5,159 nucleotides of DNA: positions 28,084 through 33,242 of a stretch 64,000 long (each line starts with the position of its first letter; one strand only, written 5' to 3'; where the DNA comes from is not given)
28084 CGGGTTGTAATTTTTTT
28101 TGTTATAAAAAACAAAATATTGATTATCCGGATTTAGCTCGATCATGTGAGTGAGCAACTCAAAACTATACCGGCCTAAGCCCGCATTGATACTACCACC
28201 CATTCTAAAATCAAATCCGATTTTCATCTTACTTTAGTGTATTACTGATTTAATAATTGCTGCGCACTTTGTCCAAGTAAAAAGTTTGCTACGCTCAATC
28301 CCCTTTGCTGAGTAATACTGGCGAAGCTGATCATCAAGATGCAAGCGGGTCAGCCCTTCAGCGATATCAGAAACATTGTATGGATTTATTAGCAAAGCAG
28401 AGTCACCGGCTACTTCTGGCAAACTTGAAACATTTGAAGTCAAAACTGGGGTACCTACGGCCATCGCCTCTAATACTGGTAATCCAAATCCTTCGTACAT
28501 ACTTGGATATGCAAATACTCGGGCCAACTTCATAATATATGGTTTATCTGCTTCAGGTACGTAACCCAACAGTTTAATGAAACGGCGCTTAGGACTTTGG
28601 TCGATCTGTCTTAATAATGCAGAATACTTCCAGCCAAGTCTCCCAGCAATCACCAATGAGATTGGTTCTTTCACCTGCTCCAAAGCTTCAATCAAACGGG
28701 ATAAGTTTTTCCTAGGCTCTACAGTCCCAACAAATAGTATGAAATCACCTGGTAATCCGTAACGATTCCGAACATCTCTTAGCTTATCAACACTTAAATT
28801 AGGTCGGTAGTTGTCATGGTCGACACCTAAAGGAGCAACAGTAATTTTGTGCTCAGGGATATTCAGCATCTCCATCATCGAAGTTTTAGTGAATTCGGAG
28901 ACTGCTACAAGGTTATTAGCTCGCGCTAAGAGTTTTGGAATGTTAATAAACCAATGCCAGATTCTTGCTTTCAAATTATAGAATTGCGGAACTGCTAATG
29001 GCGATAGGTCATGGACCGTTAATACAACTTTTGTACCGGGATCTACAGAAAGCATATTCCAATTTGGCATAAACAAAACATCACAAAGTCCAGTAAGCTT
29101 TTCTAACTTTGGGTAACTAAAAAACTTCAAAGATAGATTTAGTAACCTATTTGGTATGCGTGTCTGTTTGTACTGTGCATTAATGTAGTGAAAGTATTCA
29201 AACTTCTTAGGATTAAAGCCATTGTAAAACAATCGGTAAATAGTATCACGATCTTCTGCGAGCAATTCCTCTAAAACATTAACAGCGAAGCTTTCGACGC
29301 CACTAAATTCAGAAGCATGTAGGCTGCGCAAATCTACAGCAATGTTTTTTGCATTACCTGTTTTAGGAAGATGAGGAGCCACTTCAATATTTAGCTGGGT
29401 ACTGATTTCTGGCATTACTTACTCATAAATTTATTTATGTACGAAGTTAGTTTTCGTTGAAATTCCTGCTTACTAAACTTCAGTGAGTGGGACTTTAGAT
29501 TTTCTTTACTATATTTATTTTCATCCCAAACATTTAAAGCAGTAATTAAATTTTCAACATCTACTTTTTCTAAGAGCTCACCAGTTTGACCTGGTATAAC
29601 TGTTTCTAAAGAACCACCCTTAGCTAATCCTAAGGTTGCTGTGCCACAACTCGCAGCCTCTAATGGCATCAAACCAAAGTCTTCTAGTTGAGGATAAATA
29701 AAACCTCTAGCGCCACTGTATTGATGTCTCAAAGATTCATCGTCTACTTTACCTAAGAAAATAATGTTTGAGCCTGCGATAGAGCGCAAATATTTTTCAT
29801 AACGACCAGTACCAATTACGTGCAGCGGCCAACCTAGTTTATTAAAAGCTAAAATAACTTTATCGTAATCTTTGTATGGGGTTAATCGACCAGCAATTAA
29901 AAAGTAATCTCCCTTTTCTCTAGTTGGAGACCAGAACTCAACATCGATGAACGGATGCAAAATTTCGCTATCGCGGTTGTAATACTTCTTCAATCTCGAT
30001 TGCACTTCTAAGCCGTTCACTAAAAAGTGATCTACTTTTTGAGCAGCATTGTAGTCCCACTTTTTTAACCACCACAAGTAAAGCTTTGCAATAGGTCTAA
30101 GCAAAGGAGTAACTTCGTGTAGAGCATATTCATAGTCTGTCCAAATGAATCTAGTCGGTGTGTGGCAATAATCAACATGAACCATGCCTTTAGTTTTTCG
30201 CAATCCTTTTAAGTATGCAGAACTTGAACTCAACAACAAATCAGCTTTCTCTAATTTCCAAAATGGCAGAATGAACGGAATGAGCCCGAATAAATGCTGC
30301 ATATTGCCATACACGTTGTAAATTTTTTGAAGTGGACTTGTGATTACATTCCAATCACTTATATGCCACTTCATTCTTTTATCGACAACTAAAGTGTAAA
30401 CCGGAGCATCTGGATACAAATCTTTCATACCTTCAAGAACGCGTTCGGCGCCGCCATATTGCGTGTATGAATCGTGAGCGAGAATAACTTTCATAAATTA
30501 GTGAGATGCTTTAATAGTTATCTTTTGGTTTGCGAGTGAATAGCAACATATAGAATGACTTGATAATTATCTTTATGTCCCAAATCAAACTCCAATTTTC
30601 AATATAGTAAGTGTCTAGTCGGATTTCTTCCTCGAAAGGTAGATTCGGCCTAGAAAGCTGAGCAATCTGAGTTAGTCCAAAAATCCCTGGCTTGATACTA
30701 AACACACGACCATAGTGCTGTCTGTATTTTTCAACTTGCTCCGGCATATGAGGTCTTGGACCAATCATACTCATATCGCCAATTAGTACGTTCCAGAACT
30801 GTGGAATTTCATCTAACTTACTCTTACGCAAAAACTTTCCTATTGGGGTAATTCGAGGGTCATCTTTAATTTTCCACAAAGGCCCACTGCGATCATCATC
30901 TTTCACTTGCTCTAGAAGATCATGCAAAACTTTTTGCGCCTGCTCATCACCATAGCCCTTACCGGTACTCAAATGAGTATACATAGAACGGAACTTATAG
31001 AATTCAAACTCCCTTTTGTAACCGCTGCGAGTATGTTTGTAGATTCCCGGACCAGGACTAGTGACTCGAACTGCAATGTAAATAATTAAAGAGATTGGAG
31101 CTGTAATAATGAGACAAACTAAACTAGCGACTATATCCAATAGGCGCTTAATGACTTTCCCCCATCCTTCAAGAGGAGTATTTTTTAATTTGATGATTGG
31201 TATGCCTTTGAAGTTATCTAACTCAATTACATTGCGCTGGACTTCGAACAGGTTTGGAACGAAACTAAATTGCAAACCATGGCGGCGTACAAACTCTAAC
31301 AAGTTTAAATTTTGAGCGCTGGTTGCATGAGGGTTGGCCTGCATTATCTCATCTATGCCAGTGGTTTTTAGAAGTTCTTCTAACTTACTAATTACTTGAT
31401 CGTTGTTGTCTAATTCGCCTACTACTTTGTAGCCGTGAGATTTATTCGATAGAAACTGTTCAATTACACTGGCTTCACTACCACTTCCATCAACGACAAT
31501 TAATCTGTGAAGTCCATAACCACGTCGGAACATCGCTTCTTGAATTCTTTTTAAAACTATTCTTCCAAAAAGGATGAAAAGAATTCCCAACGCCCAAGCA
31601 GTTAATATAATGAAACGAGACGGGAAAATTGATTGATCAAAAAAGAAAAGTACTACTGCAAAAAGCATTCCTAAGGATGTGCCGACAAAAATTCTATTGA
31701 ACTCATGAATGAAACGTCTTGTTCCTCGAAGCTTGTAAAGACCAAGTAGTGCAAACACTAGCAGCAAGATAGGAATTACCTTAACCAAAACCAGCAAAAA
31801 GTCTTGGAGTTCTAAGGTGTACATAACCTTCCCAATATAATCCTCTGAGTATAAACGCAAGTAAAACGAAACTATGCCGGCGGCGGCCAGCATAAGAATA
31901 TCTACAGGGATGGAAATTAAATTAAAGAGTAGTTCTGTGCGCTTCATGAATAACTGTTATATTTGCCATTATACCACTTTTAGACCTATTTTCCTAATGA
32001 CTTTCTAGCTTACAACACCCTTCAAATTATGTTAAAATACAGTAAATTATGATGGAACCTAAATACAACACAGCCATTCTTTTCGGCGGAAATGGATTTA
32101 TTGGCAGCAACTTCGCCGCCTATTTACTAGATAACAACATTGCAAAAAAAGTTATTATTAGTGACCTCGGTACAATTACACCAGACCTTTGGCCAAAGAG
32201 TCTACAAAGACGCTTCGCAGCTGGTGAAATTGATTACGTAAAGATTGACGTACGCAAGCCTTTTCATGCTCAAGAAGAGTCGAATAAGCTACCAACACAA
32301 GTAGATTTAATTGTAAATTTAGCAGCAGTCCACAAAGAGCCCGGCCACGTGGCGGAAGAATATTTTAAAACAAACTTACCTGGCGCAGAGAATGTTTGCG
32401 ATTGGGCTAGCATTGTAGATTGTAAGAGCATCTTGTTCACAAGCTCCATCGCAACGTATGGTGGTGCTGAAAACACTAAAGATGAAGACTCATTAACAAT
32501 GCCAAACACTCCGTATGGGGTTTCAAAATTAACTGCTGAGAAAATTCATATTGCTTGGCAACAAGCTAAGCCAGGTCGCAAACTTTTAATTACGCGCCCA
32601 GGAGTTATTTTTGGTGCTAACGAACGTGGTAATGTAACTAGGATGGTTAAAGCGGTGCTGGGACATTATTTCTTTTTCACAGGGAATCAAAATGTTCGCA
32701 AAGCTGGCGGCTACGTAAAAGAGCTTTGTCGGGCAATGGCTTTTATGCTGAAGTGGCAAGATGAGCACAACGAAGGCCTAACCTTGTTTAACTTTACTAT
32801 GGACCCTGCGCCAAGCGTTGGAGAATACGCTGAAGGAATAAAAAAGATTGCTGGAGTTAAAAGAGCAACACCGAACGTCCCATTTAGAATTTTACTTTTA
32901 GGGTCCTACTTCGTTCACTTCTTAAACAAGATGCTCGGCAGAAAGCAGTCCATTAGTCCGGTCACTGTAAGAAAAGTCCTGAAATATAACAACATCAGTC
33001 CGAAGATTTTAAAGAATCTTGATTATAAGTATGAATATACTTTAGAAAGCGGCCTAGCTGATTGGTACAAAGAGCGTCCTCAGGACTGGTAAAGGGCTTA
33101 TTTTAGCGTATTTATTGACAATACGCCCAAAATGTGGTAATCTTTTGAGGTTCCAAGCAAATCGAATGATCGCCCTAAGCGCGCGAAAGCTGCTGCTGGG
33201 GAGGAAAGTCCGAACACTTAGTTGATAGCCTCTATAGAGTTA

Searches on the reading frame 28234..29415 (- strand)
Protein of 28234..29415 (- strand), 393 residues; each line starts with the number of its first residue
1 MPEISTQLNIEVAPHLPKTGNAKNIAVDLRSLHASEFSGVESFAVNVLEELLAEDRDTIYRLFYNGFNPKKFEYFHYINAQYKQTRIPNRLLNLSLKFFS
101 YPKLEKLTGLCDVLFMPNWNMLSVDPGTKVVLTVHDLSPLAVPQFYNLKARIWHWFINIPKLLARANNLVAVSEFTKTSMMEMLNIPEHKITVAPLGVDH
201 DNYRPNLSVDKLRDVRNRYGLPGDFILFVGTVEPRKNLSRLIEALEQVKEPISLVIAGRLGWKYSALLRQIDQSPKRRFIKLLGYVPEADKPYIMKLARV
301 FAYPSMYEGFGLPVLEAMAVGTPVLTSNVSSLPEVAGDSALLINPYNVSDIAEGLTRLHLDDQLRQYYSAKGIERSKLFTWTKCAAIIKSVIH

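Call 18: search_protein_families(library=pfam, proteins=[window:28234-29415:-])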
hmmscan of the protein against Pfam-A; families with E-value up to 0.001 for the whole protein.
window:28234-29415:- (393 aa): 5 families
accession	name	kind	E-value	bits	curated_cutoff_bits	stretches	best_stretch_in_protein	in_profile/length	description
PF00534.26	Glycos_transf_1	-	5.5e-34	117.6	26.4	1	224-374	16-171/172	Glycosyl transferases group 1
PF13692.12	Glyco_trans_1_4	-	6.4e-27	95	27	1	226-359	4-140/142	Glycosyl transferases group 1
PF13439.12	Glyco_transf_4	-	1.2e-11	45.4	28.5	1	38-201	2-169/170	Glycosyltransferase Family 4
PF20706.3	GT4-conflict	-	1e-07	31.8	26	1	162-331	143-315/385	Family 4 Glycosyltransferase in conflict systems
PF13524.12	Glyco_trans_1_2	-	1.3e-05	25.6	25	1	239-376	3-129/144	Glycosyl transferase-like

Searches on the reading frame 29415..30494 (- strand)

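Call 18: search_protein_families(library=pfam, proteins=[window:29415-30494:-])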
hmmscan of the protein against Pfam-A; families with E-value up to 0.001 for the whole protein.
window:29415-30494:- (359 aa): 3 families
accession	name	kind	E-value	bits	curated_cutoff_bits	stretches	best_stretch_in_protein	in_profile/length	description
PF00534.26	Glycos_transf_1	-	1.7e-20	73.7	26.4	1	191-334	11-166/172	Glycosyl transferases group 1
PF13692.12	Glyco_trans_1_4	-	7.6e-14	52.6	27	1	197-320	3-136/142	Glycosyl transferases group 1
PF13439.12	Glyco_transf_4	-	4.2e-06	27.3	28.5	1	49-186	38-169/170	Glycosyltransferase Family 4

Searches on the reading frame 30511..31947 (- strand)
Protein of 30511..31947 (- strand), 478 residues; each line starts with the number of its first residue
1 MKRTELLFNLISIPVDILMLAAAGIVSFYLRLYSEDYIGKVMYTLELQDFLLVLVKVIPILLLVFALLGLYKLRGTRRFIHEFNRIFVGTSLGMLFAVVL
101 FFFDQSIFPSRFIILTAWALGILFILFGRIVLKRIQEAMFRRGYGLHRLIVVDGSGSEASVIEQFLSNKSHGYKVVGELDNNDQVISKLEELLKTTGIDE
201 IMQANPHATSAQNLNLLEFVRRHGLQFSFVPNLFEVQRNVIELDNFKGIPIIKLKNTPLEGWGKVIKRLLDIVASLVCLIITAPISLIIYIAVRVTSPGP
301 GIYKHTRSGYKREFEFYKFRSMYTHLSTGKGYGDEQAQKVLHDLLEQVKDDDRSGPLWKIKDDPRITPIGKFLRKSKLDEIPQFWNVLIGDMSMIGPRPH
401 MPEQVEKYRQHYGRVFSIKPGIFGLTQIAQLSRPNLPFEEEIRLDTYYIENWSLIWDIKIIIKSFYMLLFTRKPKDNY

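Call 18: search_protein_families(library=pfam, proteins=[window:30511-31947:-])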
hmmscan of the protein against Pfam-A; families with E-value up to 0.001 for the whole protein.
window:30511-31947:- (478 aa): 2 families
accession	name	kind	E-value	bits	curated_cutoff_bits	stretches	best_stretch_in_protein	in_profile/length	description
PF02397.22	Bac_transf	-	1.8e-60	204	27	1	267-469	1-178/179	Bacterial sugar transferase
PF13727.12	CoA_binding_3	-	1.6e-10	41.7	25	1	67-195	2-139/175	CoA-binding domain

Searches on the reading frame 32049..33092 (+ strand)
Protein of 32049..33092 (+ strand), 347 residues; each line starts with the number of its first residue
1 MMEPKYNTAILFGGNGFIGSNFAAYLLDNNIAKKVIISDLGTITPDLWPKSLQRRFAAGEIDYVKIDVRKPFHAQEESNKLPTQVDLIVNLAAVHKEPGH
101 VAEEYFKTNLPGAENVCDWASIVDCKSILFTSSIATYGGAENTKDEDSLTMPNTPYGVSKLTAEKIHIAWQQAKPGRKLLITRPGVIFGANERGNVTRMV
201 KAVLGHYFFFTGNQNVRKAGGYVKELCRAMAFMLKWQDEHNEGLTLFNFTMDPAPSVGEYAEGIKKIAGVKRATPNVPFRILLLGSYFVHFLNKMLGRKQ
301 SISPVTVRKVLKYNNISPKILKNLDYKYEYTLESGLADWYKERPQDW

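Call 18: search_protein_families(library=pfam, proteins=[window:32049-33092:+])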
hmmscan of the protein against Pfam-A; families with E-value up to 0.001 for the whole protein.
window:32049-33092:+ (347 aa): 6 families
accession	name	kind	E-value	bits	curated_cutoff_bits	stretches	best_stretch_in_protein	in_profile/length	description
PF01370.27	Epimerase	-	2e-27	96.6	20.9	1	10-240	2-231/240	NAD dependent epimerase/dehydratase family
PF16363.11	GDP_Man_Dehyd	-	2.2e-18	67.2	27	1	12-237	3-240/332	GDP-mannose 4,6 dehydratase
PF01073.25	3Beta_HSD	-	1.7e-12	47.4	22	1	11-229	2-224/280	3-beta hydroxysteroid dehydrogenase/isomerase family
PF07993.18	NAD_binding_4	-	8.8e-11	41.9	20.1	1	75-198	79-218/258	Male sterility protein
PF04321.23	RmlD_sub_bind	-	1.4e-07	31.3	27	1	11-272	5-235/287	RmlD substrate binding domain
PF02719.21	Polysacc_synt_2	-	2.2e-06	27.5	20.2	1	12-190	4-174/293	Polysaccharide biosynthesis protein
